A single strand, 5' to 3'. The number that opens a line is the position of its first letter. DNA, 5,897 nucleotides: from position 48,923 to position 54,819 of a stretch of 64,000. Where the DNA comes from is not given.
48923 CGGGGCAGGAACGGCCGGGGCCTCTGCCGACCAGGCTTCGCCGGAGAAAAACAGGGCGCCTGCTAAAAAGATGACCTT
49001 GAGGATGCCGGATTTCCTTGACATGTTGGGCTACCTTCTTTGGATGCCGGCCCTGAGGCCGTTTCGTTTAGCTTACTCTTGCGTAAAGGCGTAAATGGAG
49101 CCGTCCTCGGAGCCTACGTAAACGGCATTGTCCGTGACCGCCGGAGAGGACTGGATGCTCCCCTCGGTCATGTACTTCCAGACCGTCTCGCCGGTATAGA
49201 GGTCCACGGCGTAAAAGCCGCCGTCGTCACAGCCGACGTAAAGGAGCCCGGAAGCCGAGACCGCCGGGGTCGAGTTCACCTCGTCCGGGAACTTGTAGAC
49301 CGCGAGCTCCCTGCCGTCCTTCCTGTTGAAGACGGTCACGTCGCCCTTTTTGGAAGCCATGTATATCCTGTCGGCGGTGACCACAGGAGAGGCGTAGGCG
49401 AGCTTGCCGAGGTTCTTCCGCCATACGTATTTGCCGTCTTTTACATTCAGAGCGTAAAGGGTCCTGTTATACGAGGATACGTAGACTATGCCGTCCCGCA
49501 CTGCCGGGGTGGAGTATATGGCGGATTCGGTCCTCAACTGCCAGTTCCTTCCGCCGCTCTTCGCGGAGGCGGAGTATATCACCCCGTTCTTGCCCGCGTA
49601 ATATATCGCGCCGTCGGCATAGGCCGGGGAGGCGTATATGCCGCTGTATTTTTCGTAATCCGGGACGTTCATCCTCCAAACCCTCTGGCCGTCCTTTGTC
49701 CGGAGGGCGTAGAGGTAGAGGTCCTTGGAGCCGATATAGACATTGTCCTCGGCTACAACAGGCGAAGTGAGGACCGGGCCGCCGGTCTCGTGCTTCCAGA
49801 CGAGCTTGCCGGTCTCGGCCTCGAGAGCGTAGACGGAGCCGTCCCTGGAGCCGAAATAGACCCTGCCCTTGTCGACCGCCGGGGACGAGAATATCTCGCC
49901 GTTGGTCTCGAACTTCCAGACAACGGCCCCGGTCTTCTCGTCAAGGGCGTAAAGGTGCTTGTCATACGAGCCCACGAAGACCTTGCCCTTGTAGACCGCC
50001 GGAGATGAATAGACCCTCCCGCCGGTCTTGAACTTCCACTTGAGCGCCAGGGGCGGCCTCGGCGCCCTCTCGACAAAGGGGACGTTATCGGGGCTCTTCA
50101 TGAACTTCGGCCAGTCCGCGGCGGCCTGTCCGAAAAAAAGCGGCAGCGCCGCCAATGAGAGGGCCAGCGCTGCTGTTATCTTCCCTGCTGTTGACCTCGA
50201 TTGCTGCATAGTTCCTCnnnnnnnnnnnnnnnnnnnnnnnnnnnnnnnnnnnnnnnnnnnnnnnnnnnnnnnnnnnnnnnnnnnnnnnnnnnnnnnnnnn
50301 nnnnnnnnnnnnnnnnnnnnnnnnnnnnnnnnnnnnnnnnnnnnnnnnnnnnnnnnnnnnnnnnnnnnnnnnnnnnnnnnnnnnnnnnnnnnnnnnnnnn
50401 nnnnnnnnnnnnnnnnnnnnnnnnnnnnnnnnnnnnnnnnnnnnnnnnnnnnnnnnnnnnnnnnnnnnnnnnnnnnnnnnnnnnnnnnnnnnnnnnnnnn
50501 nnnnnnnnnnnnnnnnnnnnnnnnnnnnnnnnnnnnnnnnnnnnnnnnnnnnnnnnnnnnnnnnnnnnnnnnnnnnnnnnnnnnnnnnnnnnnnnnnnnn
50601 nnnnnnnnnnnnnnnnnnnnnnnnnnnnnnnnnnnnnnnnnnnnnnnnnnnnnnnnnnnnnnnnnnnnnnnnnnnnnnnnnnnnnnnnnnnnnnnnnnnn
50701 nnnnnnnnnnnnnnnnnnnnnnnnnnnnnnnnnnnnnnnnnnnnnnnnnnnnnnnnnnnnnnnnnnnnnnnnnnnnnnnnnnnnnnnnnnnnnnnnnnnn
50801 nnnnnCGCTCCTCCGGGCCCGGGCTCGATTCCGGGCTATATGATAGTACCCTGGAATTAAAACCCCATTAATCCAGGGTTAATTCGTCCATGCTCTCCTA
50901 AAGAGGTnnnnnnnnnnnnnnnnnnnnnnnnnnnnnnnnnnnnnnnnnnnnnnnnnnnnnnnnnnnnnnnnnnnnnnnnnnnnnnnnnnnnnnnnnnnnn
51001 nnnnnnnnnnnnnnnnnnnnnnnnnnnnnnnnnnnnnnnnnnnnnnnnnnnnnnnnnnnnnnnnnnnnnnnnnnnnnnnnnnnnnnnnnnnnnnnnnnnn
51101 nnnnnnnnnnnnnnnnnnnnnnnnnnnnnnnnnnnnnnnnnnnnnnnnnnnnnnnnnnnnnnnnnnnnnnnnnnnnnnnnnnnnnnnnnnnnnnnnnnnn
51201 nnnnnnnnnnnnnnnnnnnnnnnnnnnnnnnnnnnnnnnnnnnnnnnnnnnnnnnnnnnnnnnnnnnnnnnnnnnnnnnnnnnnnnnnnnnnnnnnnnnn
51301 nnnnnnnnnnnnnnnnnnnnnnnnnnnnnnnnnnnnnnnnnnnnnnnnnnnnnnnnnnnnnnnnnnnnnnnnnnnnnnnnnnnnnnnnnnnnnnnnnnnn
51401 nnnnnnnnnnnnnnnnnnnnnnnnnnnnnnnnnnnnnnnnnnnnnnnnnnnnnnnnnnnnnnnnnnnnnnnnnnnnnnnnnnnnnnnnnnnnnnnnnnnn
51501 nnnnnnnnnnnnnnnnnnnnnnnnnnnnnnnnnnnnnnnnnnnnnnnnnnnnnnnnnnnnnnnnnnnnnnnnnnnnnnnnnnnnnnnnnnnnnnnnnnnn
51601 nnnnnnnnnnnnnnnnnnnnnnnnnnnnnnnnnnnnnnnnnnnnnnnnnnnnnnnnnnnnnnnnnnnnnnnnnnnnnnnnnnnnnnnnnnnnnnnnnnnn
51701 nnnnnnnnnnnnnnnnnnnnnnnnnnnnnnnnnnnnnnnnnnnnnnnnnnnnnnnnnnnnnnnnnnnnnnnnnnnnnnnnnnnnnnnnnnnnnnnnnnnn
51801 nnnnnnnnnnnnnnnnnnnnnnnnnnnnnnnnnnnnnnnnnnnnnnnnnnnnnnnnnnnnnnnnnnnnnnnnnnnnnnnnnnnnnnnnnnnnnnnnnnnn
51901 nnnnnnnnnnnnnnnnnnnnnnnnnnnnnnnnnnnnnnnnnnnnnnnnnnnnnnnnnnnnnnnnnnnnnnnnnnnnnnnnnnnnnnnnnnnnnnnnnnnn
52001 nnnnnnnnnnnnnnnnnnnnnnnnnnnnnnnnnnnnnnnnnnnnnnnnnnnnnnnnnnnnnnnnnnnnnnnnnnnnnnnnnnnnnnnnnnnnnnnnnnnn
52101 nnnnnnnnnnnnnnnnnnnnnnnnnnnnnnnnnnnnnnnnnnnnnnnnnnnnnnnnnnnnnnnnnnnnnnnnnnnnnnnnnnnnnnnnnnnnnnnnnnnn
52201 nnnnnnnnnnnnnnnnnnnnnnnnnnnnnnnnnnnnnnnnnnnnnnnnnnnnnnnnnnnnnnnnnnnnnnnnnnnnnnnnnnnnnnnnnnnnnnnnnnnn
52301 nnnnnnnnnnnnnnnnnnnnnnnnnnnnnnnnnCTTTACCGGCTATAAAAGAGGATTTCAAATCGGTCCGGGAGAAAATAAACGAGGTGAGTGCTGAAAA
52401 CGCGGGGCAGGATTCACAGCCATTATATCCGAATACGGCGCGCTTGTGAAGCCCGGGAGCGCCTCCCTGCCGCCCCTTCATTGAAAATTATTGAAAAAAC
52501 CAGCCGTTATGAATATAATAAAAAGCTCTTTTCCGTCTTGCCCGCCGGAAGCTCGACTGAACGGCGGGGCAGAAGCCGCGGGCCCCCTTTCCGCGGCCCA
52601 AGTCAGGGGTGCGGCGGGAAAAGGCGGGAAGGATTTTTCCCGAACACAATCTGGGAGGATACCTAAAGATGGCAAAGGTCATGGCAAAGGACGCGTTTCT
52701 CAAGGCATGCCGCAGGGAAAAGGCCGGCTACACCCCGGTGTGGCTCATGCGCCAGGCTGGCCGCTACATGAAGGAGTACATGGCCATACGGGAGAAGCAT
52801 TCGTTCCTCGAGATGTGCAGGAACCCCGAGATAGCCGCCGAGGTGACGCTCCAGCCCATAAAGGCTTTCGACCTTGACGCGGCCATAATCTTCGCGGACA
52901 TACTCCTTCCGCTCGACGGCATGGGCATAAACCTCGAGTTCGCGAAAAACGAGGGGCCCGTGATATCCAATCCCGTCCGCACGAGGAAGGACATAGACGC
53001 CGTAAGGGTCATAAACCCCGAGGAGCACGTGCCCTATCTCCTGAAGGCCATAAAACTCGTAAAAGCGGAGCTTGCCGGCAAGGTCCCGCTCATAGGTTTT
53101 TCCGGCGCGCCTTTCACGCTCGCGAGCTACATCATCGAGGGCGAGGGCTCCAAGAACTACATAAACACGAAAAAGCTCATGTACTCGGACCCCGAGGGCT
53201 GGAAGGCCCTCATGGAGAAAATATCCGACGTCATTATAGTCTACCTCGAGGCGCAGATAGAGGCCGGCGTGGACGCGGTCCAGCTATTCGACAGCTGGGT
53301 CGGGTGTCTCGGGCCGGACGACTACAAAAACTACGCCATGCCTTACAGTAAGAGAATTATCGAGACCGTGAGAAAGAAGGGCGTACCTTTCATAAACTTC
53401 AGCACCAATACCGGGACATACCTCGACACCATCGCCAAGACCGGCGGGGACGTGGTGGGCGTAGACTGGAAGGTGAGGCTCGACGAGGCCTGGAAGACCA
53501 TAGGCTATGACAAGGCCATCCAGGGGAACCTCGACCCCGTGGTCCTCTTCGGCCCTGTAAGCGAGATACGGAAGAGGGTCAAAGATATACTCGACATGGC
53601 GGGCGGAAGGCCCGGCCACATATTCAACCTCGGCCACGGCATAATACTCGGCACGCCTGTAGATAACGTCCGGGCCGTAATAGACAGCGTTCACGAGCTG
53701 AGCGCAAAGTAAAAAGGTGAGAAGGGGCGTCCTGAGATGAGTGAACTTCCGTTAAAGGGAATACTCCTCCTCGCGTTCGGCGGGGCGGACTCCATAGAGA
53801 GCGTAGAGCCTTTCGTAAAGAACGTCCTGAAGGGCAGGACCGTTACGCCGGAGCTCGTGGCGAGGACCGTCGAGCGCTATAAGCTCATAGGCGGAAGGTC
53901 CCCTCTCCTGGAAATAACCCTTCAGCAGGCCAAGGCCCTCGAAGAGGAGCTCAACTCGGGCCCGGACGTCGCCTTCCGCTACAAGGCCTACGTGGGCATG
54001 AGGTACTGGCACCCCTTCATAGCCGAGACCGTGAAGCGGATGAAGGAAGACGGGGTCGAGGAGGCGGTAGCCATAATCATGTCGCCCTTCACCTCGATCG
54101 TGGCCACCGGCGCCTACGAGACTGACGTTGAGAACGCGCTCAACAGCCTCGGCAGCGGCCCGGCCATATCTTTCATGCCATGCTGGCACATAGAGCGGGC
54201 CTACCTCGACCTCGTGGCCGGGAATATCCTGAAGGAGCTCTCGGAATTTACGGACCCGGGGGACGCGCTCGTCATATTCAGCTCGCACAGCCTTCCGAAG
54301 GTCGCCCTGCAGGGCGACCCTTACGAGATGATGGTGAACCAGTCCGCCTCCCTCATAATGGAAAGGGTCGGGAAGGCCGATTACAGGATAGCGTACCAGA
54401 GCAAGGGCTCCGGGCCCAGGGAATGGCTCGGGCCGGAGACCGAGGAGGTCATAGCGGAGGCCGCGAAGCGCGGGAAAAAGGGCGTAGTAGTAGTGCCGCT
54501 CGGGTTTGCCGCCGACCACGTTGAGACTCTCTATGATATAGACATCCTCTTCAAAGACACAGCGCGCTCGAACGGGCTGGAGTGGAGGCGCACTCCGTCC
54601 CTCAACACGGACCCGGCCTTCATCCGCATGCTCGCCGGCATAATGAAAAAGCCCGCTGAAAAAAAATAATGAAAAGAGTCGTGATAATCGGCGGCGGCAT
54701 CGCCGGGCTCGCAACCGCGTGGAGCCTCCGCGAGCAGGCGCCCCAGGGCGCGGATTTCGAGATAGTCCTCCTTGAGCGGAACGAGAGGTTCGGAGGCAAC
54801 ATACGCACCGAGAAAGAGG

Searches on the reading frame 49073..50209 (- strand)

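Call 71: search_protein_families(library=pfam, proteins=[window:49073-50209:-], max_evalue=0.00001)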
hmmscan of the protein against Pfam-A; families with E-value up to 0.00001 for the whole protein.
window:49073-50209:- (378 aa): 7 families
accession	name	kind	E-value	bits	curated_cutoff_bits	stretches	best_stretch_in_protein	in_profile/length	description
PF13570.13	Beta-prop_ACSF4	-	1.4e-77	261.8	133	3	56-195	83-220/329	Beta-alanine-activating enzyme, beta-propeller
PF13360.13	PQQ_2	-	1.5e-55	188.9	27.6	3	58-183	17-147/233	Outer membrane protein assembly factor BamB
PF01011.28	PQQ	-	2e-21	76.8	26.7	0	108-142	51-85/595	Glucose/ethanol/alcohol dehydrogenase, beta-propeller domain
PF25171.1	Beta-prop_WDR36-Utp21_1st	-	6.9e-08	32.7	80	0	203-375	41-220/266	WDR36/Utp21 first beta-propeller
PF25293.1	Beta-prop_EMC1_N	-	1.9e-07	31.4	34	0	202-309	34-149/219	EMC1 N-terminal beta-propeller domain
PF23414.1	Beta-prop_EML_2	-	2.3e-06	27.6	90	0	282-376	13-109/266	Echinoderm microtubule-associated protein second beta-propeller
PF25292.1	Beta-prop_CGLA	-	2.8e-06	27.5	26.8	0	120-187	50-119/316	Lambda-carrageenase beta-propeller domain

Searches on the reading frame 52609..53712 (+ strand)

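Call 71: search_protein_families(library=pfam, proteins=[window:52609-53712:+], max_evalue=0.00001)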
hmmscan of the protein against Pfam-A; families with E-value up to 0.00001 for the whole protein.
window:52609-53712:+ (367 aa): 1 family
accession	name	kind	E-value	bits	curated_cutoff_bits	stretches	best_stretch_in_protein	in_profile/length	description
PF01208.23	URO-D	-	8.7e-137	456.2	23.9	1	26-363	2-345/346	Uroporphyrinogen decarboxylase (URO-D)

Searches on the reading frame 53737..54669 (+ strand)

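Call 71: search_protein_families(library=pfam, proteins=[window:53737-54669:+], max_evalue=0.00001)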
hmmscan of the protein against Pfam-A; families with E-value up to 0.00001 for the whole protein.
window:53737-54669:+ (310 aa): 1 family
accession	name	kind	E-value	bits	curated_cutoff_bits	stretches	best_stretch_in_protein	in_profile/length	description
PF00762.24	Ferrochelatase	-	1.2e-86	291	27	1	7-305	2-315/317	Ferrochelatase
